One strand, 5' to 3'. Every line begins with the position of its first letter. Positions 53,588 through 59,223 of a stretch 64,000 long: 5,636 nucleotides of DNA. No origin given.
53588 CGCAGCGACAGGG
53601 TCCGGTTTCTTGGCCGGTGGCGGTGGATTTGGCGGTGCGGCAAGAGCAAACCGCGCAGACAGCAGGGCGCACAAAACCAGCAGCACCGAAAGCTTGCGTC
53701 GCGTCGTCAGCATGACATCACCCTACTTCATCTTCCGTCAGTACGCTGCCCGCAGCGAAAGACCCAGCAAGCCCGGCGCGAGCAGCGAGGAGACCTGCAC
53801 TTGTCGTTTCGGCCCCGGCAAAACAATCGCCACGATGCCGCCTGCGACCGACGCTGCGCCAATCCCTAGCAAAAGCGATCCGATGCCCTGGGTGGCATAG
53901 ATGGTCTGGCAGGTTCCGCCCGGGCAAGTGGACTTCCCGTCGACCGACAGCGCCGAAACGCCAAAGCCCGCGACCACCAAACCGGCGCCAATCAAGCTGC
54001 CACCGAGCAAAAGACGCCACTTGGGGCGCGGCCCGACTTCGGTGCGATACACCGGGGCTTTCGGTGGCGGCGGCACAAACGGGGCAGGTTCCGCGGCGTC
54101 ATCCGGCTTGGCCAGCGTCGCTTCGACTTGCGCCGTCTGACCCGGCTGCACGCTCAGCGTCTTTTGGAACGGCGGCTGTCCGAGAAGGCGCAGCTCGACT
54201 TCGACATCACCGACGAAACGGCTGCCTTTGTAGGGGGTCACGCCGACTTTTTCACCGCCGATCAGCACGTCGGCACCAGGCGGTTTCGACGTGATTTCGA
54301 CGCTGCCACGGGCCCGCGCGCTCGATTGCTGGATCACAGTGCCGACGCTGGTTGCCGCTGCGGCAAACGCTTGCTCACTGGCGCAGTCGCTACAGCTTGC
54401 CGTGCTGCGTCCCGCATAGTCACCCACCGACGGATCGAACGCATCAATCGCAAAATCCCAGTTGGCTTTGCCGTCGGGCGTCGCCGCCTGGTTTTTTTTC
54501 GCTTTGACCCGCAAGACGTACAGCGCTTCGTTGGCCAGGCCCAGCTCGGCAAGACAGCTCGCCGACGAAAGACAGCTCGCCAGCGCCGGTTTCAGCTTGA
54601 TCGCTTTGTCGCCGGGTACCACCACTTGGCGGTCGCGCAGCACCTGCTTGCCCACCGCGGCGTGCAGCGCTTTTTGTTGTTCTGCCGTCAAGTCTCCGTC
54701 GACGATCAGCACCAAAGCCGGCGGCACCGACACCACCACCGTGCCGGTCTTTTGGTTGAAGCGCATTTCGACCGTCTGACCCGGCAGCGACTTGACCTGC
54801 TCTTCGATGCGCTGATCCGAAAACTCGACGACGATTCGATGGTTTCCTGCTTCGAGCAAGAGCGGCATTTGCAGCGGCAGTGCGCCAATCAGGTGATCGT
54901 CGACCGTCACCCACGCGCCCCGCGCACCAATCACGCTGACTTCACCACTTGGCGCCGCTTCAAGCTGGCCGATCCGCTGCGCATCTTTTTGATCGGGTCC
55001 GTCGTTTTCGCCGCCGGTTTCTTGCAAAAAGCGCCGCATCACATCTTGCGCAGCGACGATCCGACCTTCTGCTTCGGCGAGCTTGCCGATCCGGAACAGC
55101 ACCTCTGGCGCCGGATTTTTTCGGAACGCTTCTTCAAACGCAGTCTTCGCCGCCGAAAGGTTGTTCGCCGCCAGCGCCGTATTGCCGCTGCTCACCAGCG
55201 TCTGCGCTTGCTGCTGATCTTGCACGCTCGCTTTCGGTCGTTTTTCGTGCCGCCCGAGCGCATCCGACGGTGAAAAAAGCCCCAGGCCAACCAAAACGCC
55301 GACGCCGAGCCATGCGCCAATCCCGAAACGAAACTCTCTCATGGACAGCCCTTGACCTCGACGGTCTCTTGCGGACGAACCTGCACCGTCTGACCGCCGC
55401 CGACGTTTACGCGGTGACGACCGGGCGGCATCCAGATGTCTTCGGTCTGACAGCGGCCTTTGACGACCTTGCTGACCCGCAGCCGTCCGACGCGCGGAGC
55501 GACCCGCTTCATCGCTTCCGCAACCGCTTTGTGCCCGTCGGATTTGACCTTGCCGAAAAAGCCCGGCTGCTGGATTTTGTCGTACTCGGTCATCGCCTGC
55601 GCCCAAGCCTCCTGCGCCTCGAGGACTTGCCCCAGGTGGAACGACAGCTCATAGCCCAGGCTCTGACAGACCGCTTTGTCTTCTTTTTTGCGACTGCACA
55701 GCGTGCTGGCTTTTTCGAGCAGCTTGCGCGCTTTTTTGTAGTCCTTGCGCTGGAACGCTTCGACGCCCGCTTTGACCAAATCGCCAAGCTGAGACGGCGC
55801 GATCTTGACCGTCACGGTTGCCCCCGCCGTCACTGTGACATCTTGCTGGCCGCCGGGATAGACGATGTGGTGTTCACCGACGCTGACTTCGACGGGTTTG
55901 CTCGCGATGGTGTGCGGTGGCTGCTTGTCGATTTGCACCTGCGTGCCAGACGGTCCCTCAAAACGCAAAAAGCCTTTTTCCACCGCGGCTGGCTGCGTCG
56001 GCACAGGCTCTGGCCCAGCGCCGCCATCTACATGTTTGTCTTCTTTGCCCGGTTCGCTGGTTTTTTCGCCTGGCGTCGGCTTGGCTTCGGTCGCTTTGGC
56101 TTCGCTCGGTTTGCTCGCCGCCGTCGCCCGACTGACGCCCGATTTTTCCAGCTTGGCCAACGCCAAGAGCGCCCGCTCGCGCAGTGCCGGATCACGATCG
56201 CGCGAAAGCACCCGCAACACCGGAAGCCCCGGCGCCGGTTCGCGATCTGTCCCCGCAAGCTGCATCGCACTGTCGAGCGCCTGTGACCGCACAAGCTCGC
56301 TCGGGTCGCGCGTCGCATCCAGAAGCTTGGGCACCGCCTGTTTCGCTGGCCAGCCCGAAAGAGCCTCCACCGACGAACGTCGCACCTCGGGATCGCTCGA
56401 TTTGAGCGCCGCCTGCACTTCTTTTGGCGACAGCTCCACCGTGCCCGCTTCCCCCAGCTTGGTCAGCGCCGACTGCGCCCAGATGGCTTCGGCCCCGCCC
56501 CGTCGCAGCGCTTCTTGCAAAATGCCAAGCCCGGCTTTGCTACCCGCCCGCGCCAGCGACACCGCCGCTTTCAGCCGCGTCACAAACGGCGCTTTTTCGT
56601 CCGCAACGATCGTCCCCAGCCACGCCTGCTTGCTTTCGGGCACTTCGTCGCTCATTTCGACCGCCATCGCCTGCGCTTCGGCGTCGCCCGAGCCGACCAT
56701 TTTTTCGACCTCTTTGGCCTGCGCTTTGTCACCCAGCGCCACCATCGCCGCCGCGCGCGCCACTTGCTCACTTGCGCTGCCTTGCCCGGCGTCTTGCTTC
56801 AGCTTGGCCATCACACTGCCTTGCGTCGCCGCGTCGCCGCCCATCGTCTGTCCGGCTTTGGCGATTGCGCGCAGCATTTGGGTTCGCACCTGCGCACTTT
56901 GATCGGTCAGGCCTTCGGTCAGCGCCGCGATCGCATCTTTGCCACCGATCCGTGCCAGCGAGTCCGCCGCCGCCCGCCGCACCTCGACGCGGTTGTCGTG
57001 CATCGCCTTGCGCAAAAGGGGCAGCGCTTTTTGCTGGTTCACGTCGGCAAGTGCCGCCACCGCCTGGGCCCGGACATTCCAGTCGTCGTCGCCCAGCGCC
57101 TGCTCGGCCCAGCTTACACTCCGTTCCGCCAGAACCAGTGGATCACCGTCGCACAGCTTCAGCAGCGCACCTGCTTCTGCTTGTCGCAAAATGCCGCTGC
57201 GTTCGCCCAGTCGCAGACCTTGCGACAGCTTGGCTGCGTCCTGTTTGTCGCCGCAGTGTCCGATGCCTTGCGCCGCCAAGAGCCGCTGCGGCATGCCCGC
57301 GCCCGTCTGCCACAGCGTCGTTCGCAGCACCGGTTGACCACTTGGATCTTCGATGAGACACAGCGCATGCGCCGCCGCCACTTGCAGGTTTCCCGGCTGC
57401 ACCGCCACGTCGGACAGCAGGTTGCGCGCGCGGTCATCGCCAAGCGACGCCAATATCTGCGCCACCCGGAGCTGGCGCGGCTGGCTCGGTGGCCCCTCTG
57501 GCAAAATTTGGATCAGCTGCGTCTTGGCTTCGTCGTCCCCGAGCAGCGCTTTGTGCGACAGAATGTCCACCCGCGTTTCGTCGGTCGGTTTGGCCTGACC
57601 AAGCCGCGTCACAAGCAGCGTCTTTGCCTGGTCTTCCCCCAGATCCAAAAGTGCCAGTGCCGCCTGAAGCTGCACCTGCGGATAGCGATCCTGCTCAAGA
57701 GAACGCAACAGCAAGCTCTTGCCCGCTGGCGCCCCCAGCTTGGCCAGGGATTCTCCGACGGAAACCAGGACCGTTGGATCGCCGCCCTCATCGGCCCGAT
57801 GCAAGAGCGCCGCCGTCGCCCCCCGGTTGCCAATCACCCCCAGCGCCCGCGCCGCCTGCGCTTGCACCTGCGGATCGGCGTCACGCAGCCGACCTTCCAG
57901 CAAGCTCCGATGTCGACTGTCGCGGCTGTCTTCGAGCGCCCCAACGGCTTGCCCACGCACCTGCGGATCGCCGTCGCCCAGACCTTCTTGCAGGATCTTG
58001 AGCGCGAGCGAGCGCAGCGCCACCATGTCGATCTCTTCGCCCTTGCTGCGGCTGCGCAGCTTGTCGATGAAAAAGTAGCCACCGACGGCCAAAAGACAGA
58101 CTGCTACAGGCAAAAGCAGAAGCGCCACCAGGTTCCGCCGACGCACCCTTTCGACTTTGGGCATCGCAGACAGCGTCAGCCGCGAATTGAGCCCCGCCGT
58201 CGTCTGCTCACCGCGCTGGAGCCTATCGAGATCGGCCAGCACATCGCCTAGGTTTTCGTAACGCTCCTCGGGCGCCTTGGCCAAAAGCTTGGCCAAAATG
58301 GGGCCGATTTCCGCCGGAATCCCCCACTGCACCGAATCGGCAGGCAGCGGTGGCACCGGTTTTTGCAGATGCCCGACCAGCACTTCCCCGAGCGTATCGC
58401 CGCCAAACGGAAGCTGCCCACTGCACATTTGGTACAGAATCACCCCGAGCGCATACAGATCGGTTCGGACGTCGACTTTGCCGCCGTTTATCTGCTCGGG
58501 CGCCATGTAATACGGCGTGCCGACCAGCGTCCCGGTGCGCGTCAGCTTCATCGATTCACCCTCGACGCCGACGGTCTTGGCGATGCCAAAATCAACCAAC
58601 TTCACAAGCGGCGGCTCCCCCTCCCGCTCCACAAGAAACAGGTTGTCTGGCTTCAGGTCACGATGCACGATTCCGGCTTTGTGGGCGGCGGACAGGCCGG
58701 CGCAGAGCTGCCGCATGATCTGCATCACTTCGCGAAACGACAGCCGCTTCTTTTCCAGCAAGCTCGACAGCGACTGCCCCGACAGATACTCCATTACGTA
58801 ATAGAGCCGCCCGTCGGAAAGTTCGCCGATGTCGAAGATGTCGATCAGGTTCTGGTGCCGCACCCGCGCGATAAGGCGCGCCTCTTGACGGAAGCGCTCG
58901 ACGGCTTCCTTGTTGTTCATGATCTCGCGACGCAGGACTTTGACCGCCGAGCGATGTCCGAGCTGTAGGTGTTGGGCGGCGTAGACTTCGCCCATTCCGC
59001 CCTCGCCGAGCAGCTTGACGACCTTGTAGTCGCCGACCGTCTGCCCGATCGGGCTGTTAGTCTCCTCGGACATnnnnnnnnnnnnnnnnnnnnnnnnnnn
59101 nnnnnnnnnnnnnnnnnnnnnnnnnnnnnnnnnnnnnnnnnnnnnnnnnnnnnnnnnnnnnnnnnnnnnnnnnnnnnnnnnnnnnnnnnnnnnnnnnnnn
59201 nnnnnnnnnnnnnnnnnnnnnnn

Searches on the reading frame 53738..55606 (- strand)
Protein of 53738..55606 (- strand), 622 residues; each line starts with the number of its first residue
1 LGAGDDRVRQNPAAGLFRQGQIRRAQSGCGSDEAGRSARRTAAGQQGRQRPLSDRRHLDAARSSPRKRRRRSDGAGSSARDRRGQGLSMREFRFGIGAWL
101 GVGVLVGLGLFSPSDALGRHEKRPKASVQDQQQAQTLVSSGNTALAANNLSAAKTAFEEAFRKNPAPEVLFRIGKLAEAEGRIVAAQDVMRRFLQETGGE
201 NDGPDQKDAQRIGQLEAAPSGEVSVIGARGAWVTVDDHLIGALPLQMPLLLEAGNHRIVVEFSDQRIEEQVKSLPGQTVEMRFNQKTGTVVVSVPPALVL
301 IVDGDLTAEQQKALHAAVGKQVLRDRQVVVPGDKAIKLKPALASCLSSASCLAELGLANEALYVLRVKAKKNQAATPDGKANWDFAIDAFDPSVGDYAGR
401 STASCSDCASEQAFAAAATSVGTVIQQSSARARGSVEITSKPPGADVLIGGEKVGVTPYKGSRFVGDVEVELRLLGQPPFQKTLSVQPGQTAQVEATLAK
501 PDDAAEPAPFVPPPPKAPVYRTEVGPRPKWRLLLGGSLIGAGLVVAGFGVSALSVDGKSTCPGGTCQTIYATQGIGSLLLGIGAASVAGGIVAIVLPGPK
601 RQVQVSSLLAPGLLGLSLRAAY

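Call 9: search_protein_families(library=pfam, proteins=[window:53738-55606:-])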
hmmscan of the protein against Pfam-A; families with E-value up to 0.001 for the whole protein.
window:53738-55606:- (622 aa): 2 families
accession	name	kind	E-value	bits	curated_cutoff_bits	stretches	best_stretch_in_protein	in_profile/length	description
PF08308.17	PEGA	-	4.8e-12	46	20.8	1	434-500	2-69/71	PEGA domain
PF13432.12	TPR_16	-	8.6e-06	26.5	32.7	1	141-197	4-61/65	Tetratricopeptide repeat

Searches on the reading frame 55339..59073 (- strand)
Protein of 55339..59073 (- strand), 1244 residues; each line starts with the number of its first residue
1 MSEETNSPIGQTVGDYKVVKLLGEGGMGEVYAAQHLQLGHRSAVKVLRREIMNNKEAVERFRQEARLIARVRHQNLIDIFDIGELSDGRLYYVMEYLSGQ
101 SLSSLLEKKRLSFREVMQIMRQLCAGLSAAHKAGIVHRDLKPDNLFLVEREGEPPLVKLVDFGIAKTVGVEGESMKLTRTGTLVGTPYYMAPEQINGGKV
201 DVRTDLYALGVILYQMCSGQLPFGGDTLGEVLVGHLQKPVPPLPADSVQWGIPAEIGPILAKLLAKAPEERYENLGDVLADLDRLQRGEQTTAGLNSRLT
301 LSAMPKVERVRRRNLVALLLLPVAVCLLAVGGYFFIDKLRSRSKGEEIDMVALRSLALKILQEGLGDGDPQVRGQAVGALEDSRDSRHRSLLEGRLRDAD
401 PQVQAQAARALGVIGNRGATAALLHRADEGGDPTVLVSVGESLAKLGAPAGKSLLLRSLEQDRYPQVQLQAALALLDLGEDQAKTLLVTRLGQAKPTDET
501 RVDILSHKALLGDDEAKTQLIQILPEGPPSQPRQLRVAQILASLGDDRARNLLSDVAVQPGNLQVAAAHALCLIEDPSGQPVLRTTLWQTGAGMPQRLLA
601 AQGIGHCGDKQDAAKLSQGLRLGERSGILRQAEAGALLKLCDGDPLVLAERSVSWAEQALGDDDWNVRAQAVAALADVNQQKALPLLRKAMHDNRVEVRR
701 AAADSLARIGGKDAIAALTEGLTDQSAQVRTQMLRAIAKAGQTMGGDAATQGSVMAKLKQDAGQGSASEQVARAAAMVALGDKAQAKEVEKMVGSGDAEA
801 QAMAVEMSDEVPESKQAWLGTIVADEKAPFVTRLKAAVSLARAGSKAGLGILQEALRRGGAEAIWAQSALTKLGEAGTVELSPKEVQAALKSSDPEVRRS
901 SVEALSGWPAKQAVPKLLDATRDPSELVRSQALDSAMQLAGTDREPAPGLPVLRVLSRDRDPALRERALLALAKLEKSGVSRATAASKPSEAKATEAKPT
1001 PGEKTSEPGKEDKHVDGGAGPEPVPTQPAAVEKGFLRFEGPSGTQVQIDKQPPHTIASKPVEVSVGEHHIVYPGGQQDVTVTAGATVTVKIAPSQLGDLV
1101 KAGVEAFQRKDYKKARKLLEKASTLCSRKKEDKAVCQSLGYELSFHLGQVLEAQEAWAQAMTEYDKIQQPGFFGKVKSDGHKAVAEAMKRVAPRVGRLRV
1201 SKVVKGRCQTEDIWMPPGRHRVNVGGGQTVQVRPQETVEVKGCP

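Call 44: search_protein_families(library=pfam, proteins=[window:55339-59073:-])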
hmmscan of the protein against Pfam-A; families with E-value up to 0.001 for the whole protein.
window:55339-59073:- (1244 aa): 11 families
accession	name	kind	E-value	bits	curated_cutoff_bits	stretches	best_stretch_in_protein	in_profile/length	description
PF00069.31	Pkinase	-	9e-50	169.9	31.7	1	16-272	1-252/263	Protein kinase domain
PF13646.12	HEAT_2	-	2.4e-46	156.4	27.7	3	657-737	5-87/88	HEAT repeats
PF07714.23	PK_Tyr_Ser-Thr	-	7.3e-31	107.8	23.1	1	18-232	3-214/258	Protein tyrosine and serine/threonine kinase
PF02985.28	HEAT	-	9.2e-26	87.9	23.5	0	684-709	2-27/31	HEAT repeat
PF13513.12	HEAT_EZ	-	1.1e-10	42.2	27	0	665-709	1-55/55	HEAT-like repeat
PF12717.13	Cnd1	-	5.6e-07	30.2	26.4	0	360-420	25-91/162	non-SMC mitotic condensation complex subunit 1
PF03109.22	ABC1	-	2.2e-05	24.1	22.9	1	91-168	144-217/244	ABC1 atypical kinase-like domain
PF17667.7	Pkinase_fungal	-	3.2e-05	23.3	24.1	1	114-209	286-379/387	Fungal protein kinase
PF01636.29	APH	-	0.00032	21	23.2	0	119-165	154-197/239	Phosphotransferase enzyme family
PF00514.29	Arm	-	0.00052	20.4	20.6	0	678-707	8-37/41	Armadillo/beta-catenin-like repeat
PF03130.22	HEAT_PBS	-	0.00062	20.5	20.9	1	698-724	1-27/27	PBS lyase HEAT-like repeat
